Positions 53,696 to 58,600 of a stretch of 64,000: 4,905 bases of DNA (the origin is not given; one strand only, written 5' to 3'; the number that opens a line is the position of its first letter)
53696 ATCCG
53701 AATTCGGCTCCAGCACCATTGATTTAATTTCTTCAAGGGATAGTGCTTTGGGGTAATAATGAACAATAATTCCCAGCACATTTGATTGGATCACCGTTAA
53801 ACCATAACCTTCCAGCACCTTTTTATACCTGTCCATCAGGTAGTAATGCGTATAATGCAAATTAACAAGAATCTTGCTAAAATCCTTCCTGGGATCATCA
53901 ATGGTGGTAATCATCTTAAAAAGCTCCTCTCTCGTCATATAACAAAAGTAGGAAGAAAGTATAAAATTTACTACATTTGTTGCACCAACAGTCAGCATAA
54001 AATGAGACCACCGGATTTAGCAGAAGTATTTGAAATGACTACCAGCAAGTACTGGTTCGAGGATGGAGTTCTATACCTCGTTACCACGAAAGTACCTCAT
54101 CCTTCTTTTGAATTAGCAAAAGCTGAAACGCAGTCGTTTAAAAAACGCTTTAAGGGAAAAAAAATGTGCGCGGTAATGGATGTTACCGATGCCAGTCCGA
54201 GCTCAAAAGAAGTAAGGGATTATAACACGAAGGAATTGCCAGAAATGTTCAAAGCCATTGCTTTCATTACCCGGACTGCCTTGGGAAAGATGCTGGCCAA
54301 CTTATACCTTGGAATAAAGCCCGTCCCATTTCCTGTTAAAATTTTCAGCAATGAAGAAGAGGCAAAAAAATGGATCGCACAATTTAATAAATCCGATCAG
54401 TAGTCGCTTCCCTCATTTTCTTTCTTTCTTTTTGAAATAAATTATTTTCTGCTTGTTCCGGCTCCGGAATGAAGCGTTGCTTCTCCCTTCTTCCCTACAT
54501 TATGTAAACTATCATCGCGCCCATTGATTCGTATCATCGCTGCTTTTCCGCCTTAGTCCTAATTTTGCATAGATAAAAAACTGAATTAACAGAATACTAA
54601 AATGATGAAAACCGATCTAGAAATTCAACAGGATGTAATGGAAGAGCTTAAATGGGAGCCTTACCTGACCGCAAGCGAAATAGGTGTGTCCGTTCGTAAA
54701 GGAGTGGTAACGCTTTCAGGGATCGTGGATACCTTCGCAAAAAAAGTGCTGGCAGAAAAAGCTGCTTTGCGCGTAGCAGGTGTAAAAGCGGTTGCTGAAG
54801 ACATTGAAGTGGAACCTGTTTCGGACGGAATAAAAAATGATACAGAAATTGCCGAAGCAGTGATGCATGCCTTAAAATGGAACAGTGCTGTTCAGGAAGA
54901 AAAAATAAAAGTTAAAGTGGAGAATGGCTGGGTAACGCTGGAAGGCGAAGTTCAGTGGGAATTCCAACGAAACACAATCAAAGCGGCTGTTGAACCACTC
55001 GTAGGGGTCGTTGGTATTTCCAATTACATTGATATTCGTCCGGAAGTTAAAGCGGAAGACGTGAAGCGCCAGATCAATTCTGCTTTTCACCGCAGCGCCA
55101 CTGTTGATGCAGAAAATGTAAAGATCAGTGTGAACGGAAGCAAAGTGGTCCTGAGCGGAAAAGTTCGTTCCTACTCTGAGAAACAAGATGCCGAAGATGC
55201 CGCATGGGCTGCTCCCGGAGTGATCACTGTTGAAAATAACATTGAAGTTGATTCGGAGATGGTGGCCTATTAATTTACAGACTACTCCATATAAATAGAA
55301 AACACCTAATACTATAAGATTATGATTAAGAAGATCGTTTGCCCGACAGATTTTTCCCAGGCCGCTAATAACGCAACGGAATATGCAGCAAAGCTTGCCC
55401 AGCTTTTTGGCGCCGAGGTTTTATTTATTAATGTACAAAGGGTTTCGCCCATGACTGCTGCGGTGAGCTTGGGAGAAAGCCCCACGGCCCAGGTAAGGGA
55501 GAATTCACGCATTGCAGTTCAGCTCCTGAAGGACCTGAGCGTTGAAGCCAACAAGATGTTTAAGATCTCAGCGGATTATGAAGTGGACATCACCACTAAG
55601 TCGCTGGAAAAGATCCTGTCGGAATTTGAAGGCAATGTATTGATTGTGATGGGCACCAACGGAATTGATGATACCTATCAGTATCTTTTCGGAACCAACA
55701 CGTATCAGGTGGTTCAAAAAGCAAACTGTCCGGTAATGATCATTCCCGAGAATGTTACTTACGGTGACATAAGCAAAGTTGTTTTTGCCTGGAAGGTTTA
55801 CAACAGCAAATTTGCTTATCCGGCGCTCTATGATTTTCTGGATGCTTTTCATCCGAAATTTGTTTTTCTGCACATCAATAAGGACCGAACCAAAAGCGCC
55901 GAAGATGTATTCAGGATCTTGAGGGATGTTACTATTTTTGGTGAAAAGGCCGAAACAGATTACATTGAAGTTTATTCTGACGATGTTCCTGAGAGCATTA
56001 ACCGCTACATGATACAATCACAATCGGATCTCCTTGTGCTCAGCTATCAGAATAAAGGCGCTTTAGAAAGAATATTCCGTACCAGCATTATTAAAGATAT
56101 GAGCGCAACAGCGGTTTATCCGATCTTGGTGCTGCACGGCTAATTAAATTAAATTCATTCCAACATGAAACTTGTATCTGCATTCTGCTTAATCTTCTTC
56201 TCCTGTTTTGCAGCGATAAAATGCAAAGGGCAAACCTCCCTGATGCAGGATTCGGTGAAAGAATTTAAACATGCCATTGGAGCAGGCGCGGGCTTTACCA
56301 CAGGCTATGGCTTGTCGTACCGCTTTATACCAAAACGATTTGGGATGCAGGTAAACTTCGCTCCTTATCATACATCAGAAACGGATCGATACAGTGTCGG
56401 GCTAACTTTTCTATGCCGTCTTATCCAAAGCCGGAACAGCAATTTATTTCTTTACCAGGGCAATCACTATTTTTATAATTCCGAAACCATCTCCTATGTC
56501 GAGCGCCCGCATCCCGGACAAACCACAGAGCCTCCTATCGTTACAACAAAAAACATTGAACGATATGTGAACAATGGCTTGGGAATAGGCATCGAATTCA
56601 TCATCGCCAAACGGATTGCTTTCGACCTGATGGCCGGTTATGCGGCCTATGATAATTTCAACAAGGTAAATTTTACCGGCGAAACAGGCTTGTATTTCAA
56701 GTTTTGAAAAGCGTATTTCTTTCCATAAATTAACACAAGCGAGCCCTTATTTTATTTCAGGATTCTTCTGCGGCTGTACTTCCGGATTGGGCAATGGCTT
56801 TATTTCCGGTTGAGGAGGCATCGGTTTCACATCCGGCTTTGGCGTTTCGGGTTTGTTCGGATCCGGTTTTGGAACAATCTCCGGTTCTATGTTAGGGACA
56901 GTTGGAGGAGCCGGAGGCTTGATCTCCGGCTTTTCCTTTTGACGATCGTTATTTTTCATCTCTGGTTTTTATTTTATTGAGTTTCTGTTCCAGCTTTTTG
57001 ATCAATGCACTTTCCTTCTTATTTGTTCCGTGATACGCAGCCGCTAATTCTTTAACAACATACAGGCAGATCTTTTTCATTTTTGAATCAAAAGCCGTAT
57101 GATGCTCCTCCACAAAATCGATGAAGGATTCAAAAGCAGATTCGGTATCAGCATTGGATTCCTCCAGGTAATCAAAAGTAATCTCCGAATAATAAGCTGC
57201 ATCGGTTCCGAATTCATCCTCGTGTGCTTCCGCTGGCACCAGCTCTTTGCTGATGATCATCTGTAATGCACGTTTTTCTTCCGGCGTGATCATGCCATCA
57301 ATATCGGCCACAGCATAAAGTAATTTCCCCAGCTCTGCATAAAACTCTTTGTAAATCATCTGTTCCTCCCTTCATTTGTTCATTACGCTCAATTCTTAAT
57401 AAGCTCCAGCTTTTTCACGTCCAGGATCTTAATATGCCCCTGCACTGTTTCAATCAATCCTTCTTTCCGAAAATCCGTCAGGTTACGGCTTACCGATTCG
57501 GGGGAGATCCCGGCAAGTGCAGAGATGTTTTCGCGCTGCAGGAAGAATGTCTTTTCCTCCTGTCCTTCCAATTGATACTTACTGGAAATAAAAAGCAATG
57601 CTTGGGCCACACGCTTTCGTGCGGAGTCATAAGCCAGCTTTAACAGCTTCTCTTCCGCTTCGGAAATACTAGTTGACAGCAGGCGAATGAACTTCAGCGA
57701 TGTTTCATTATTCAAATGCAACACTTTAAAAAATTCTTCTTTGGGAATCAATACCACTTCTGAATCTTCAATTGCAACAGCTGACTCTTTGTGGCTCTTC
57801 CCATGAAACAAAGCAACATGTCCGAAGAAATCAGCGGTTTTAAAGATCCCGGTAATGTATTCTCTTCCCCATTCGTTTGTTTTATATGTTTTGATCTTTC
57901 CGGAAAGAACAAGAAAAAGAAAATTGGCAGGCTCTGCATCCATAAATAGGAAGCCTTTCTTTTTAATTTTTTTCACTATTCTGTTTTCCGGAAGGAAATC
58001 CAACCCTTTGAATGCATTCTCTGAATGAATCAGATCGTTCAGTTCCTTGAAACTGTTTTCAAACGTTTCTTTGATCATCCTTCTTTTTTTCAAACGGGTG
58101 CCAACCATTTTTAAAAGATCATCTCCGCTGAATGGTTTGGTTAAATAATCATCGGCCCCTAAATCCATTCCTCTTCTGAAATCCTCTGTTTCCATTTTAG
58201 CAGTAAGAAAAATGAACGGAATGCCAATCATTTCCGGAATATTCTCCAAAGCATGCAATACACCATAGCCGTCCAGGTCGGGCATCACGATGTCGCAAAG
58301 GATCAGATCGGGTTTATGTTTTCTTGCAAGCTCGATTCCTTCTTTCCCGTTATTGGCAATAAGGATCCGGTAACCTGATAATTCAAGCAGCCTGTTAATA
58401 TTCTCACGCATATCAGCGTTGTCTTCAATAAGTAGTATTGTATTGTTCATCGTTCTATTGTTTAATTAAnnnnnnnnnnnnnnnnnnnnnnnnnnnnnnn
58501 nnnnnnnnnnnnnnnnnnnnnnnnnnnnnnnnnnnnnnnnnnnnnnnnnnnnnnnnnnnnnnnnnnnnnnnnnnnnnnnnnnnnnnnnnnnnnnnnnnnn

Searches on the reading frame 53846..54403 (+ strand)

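Call 60: search_protein_families(library=pfam, proteins=[window:53846-54403:+], max_evalue=0.0001)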
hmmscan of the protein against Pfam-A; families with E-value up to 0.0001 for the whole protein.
window:53846-54403:+ (185 aa): 1 family
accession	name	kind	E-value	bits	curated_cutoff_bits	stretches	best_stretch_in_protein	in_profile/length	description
PF25056.1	DUF7793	-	3.9e-21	75.6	26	1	69-180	1-112/113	Domain of unknown function (DUF7793)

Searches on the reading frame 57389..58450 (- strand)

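Call 60: search_protein_families(library=pfam, proteins=[window:57389-58450:-], max_evalue=0.0001)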
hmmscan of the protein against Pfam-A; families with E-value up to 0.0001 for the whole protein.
window:57389-58450:- (353 aa): 4 families
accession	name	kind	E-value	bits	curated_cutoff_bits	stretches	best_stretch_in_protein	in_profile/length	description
PF00072.30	Response_reg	-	3.9e-28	98.3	30.2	1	5-116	1-110/111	Response regulator receiver domain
PF00027.35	cNMP_binding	-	8.4e-19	67.8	27.5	1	160-244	2-86/89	Cyclic nucleotide-binding domain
PF13545.12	HTH_Crp_2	-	2.1e-15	56.8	27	1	279-349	1-68/70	Crp-like helix-turn-helix domain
PF00325.26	Crp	-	6.8e-05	22.9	21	0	306-333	5-32/32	Bacterial regulatory proteins, crp family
